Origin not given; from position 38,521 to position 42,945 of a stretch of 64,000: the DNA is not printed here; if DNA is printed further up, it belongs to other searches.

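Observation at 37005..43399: Tightly coupled four-gene operon of proteins with no recognisable domains, built around a 1375-aa membrane giant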

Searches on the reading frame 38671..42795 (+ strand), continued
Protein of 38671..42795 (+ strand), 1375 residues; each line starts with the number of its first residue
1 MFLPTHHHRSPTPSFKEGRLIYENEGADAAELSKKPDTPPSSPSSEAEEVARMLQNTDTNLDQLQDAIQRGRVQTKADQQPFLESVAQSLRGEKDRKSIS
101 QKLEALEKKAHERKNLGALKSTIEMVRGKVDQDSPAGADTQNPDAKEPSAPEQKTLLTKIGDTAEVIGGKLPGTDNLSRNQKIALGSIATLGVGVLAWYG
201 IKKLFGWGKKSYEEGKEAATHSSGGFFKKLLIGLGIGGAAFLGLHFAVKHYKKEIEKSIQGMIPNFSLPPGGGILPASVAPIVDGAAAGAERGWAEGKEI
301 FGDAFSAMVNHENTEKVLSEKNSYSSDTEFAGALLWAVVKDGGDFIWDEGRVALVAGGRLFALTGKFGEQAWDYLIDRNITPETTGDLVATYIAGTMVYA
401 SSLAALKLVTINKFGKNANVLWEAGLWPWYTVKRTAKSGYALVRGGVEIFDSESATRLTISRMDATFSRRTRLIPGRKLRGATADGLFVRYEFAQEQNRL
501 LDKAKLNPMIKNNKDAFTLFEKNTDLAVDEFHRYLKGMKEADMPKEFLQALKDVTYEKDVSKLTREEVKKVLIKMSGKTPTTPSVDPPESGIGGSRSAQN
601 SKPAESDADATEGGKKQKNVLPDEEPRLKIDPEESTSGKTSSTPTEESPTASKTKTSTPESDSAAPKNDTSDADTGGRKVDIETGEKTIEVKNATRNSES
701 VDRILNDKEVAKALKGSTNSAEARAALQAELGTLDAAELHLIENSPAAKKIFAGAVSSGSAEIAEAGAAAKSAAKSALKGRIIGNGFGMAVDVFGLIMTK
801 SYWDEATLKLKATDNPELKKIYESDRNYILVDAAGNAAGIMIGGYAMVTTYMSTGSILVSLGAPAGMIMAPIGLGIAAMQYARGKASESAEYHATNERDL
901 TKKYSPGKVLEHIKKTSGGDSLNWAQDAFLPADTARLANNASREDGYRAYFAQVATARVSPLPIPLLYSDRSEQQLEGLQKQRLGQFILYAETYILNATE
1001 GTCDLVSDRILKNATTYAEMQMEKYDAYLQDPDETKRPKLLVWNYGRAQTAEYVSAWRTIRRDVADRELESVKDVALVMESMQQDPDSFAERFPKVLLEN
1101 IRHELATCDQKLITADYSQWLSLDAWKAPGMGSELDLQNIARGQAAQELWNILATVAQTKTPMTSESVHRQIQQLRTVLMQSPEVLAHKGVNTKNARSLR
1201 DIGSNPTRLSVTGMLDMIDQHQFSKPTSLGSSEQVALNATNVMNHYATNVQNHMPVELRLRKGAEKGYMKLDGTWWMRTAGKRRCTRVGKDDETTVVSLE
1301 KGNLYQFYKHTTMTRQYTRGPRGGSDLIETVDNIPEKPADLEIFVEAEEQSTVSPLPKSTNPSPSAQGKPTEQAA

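Call 62: find_encoding_contigs(protein=P0010, flank=7000, max_places=1)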
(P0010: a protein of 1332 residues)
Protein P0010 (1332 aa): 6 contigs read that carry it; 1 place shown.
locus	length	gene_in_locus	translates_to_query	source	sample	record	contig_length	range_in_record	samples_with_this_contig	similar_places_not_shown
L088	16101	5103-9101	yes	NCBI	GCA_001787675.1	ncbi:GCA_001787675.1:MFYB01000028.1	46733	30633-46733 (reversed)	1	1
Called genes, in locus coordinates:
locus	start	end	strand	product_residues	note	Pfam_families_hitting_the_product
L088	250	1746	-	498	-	PF14402:7TM_transglut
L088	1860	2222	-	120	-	PF02482:Ribosomal_S30AE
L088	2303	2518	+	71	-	-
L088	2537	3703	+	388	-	-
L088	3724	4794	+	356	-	-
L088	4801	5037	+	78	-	-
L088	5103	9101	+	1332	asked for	-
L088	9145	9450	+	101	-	-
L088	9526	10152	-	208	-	PF08843:AbiEii (weak)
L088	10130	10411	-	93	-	-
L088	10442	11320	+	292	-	PF12705:PDDEXK_1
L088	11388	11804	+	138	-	PF02681:DUF212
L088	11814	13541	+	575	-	PF00587:tRNA-synt_2b, PF04073:tRNA_edit, PF03129:HGTP_anticodon (weak)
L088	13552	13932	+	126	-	-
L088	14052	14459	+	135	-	-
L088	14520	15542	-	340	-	PF03641:Lysine_decarbox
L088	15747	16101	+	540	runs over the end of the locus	PF06418:CTP_synth_N, PF00117:GATase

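Call 63: find_encoding_contigs(protein=P0017, flank=7000, max_places=1)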
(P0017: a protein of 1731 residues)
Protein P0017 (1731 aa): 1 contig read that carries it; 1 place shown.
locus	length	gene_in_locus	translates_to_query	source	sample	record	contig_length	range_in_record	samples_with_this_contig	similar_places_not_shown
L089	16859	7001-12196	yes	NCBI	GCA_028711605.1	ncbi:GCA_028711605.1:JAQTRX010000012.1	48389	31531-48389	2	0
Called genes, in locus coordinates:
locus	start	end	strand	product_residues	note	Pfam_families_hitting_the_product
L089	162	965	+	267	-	PF00535:Glycos_transf_2, PF10111:Glyco_tranf_2_2 (weak), PF13641:Glyco_tranf_2_3, PF13632:Glyco_trans_2_3 (weak)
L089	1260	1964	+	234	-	PF01386:Ribosomal_L25p, PF14693:Ribosomal_TL5_C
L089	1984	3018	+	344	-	PF11258:DUF3048, PF17479:DUF3048_C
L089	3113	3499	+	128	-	PF05635:23S_rRNA_IVP, PF22296:bAvd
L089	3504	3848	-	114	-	PF02482:Ribosomal_S30AE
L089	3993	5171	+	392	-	-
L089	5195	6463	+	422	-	-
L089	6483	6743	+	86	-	-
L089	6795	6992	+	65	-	-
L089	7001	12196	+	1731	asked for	-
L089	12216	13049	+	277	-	PF12705:PDDEXK_1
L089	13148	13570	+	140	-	PF02681:DUF212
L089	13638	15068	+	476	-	PF00587:tRNA-synt_2b, PF03129:HGTP_anticodon, PF09180:ProRS-C_1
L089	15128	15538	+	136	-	-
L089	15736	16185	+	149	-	-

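Call 64: find_encoding_contigs(protein=P0104, flank=7000, max_places=1)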
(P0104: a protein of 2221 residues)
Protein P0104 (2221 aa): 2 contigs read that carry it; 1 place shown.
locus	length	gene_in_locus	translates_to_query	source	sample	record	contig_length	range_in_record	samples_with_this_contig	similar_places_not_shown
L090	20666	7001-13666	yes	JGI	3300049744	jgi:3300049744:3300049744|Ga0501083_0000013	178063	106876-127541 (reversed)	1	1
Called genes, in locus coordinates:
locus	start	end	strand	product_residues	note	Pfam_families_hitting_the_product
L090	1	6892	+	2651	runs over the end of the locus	-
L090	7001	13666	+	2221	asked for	-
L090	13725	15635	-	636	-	PF00753:Lactamase_B, PF12706:Lactamase_B_2, PF22505:RNase_J_b_CASP, PF17770:RNase_J_C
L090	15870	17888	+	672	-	-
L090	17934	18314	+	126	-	PF01467:CTP_transf_like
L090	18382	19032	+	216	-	-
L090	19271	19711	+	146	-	PF01668:SmpB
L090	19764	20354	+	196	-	PF00633:HHH (faint), PF21176:RecR_HhH, PF01751:Toprim, PF13662:Toprim_4, PF21175:RecR_C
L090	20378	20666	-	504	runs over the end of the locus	PF02142:MGS, PF01808:AICARFT_IMPCHas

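Call 75: search_protein_families(library=pfam, alignment_id=A8, max_evalue=0.001)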
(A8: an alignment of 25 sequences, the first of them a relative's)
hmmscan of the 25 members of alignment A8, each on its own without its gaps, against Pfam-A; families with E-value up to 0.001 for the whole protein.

A. member 1, P0114 (2376 aa): 0 families

B. families by the number of members that match (of 25 scanned): 1 family
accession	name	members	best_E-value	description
PF25296.1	Decapeptide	2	9e-12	Decapeptide repeat region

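Call 87: list_cluster_members(proteins=[P0113, P0116, P0117, P0126, P0143, P0148, P0147, P0128, P0135, P0083])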
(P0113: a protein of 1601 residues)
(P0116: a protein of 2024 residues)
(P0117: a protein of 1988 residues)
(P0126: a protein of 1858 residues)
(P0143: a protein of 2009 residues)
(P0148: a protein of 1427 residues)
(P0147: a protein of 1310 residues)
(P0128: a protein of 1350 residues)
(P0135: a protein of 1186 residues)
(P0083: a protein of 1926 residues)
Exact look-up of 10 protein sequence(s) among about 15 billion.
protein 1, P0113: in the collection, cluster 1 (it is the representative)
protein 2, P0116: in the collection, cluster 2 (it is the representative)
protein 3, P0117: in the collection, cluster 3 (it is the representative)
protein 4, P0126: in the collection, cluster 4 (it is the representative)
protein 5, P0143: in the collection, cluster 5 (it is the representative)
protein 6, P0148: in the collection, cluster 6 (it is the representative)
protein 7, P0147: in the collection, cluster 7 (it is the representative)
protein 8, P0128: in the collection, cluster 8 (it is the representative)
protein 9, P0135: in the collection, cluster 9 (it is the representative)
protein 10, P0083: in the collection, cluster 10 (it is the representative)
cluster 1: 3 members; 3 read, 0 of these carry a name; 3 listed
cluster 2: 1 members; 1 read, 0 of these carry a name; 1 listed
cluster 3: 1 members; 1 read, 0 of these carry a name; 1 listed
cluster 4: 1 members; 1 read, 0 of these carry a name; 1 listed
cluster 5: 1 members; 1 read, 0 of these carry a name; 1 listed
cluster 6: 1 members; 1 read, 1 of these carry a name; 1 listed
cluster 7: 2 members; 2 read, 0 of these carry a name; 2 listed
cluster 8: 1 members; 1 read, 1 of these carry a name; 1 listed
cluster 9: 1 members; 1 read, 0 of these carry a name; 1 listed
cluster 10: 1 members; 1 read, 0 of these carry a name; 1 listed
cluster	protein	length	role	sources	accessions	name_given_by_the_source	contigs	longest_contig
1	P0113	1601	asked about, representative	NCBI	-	-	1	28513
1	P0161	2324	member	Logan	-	-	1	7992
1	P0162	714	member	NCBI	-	-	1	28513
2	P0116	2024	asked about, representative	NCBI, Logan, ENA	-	-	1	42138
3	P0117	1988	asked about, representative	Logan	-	-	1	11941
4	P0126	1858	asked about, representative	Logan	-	-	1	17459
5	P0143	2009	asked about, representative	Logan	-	-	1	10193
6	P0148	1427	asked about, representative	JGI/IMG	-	hypothetical protein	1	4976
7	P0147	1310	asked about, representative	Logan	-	-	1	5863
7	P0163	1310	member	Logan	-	-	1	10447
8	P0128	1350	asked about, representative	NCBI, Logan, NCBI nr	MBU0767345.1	hypothetical protein KKF55_06260 [Patescibacteria group bacterium] | hypothetical protein [Patescibacteria group bacterium]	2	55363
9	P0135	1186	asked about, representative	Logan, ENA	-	-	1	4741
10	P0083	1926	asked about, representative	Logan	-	-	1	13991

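Call 96: find_related_loci(query=A2, collection=viral_contigs, flank=5000)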
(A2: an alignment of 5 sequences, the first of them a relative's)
Query A2 (1165 aa) in viral_contigs; peptide patterns used: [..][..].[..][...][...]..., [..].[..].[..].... (x = any residue, [..] = any of these).
14 stretches matched a pattern, but none encodes a relative of the query by tblastn (E <= 1e-3).

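Call 100: find_encoding_contigs(protein=P0011, flank=5000, max_places=1)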
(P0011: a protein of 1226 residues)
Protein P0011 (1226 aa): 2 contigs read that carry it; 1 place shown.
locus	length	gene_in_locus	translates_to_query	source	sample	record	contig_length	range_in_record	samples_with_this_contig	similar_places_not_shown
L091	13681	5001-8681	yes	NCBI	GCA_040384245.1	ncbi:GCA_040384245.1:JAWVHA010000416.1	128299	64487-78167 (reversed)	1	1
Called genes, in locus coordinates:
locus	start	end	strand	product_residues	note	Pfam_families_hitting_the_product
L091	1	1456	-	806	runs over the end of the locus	PF14397:ATPgrasp_ST, PF08014:MATCAP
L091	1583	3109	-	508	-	PF14402:7TM_transglut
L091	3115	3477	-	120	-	PF02482:Ribosomal_S30AE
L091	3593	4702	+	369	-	-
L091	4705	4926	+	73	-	-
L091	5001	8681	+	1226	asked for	-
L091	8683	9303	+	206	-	-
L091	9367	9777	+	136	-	PF02681:DUF212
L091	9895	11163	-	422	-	PF00587:tRNA-synt_2b, PF03129:HGTP_anticodon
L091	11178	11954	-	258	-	PF02673:BacA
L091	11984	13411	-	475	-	PF03816:LytR_cpsA_psr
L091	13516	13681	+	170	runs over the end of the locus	PF04542:Sigma70_r2, PF08281:Sigma70_r4_2, PF04545:Sigma70_r4 (weak)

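Call 101: find_encoding_contigs(protein=P0012, flank=5000, max_places=1)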
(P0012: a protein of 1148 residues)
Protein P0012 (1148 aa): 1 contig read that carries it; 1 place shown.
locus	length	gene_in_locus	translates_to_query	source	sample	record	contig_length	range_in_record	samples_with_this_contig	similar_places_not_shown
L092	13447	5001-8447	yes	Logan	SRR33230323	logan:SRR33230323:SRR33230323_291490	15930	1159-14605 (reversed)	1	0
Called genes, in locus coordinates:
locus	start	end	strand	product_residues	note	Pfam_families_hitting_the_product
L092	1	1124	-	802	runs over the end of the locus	PF14397:ATPgrasp_ST, PF08014:MATCAP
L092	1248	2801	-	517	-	PF14402:7TM_transglut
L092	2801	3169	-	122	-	PF02482:Ribosomal_S30AE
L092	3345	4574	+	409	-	-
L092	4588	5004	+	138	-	-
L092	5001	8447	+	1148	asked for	-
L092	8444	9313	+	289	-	-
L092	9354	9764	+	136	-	PF02681:DUF212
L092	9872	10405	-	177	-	-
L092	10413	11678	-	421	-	PF00587:tRNA-synt_2b, PF03129:HGTP_anticodon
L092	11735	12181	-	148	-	-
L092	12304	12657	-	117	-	PF01740:STAS, PF13466:STAS_2 (weak)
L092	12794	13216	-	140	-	PF01740:STAS, PF13466:STAS_2 (weak)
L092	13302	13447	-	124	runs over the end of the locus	-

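Call 102: find_encoding_contigs(protein=P0014, flank=5000, max_places=1)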
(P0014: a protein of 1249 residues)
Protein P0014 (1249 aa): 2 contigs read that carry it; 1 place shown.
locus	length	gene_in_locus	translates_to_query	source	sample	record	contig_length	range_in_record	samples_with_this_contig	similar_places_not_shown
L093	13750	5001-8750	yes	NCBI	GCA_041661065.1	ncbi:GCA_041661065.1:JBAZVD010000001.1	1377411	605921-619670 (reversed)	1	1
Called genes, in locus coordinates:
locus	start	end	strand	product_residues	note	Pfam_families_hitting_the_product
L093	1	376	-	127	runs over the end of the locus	PF18895:T4SS_pilin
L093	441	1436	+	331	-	PF01321:Creatinase_N, PF00557:Peptidase_M24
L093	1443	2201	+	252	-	PF13948:DUF4215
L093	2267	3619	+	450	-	PF08823:PG_binding_2 (faint), PF01471:PG_binding_1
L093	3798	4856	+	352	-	PF03330:DPBB_1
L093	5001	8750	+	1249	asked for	-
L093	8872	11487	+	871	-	PF26449:DUF8128, PF02534:T4SS-DNA_transf, PF10412:TrwB_AAD_bind (weak)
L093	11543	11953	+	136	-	-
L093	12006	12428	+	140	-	PF00072:Response_reg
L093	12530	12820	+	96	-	PF02575:YbaB_DNA_bd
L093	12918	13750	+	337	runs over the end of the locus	PF02618:YceG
